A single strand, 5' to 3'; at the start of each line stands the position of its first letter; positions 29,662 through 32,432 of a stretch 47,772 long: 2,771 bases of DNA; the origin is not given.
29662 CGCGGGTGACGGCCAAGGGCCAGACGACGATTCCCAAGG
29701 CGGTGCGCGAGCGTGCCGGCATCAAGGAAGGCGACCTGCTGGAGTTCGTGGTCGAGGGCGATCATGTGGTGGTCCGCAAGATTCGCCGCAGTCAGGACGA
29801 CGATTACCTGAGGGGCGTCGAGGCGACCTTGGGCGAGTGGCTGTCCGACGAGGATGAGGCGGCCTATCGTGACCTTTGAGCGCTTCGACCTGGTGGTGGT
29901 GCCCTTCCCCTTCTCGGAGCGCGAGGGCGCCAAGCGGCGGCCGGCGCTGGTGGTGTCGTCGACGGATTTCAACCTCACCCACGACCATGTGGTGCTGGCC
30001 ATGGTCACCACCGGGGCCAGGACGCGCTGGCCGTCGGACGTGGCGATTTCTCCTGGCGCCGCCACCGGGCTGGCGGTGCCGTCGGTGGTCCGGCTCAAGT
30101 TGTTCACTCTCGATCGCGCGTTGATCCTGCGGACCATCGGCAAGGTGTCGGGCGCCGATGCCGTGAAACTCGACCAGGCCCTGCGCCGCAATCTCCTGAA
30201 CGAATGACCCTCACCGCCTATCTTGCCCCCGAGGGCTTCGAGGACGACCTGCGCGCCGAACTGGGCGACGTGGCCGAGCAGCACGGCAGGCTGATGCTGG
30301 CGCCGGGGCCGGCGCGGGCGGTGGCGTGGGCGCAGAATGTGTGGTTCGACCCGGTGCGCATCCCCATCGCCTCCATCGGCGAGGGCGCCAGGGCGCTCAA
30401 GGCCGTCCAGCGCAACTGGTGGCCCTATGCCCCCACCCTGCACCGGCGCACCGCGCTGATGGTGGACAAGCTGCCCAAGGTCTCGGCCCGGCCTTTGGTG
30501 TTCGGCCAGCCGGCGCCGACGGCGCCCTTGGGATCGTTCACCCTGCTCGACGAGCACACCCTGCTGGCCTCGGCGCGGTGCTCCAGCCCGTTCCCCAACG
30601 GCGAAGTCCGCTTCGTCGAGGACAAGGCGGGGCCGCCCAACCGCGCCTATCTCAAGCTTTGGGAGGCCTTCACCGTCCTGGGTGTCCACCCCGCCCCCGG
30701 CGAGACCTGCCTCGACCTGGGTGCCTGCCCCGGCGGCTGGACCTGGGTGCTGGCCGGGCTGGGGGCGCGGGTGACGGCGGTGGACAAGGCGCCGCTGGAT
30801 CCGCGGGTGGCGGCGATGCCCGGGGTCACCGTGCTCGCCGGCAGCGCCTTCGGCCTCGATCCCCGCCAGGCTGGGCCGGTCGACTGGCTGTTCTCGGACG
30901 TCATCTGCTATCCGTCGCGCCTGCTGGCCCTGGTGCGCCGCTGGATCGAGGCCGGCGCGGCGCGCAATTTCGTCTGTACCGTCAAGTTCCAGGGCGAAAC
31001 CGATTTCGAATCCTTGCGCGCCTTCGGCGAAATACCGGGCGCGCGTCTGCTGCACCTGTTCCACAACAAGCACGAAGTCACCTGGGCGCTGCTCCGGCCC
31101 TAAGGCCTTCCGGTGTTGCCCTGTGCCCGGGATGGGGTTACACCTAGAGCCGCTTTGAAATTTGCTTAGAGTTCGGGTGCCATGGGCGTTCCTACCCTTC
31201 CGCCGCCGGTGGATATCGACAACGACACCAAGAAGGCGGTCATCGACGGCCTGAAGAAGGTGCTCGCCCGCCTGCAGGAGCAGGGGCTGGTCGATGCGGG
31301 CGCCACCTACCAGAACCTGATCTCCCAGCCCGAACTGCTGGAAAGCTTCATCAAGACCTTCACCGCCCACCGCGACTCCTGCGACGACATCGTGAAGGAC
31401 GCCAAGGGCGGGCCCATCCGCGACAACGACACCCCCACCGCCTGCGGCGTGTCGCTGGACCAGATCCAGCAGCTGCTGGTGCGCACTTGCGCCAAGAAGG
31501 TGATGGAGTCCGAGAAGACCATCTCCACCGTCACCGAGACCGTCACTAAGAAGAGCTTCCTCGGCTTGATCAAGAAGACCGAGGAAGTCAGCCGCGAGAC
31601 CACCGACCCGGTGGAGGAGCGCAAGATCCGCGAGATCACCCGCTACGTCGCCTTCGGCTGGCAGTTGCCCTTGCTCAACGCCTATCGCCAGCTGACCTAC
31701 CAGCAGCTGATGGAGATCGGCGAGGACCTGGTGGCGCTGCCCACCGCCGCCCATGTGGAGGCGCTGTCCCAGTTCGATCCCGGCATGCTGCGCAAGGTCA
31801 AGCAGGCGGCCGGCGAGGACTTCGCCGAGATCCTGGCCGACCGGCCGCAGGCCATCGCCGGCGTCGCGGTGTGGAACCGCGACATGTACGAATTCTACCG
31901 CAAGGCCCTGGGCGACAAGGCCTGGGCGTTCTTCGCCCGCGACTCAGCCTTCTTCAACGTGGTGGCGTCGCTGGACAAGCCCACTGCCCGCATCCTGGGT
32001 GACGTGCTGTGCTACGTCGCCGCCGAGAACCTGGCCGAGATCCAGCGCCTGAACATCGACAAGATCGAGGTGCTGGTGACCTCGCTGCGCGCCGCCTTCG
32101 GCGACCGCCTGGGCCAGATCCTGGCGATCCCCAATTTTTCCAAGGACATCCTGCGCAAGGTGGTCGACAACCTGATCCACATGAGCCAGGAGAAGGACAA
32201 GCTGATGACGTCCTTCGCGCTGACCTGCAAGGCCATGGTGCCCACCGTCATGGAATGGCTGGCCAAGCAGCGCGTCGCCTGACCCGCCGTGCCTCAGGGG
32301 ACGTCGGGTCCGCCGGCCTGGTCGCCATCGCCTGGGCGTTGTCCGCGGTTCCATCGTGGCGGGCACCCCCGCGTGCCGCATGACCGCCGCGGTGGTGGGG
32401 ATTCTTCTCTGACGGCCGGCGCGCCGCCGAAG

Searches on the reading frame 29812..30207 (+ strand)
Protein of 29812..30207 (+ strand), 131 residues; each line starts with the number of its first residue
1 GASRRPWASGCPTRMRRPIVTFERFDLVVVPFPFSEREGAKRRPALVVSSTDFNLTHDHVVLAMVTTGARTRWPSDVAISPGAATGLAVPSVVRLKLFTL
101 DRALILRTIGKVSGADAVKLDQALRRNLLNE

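Call 63: search_protein_families(library=pfam, proteins=[window:29812-30207:+], max_evalue=0.00001)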
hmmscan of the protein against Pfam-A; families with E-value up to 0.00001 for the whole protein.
window:29812-30207:+ (131 aa): 1 family
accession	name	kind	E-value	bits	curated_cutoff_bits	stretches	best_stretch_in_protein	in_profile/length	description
PF02452.23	PemK_toxin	-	2.2e-19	70.1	23.1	1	23-126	1-107/109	PemK-like, MazF-like toxin of type II toxin-antitoxin system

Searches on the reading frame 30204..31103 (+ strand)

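Call 3: search_protein_families(library=pfam, proteins=[window:30204-31103:+], max_evalue=0.1)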
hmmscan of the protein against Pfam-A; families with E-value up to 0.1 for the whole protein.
window:30204-31103:+ (299 aa): 2 families
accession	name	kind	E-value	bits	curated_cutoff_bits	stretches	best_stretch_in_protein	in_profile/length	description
PF01728.25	FtsJ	-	1.5e-11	45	24.1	1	146-234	3-100/181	FtsJ-like methyltransferase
PF01189.24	Methyltr_RsmB-F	-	0.033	14.3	27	1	161-195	4-41/199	16S rRNA methyltransferase RsmB/F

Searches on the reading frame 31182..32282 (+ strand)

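Call 3: search_protein_families(library=pfam, proteins=[window:31182-32282:+], max_evalue=0.1)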
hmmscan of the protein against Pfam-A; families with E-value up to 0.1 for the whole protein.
window:31182-32282:+ (366 aa): 1 family
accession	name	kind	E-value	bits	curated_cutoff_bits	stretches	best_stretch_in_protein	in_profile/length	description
PF03127.19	GAT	-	0.07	13.8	31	0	324-362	7-46/77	GAT domain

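Call 13: search_protein_families(library=ncbifam, proteins=[window:31182-32282:+], max_evalue=0.01)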
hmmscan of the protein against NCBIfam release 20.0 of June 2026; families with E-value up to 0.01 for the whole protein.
window:31182-32282:+ (366 aa): 0 families
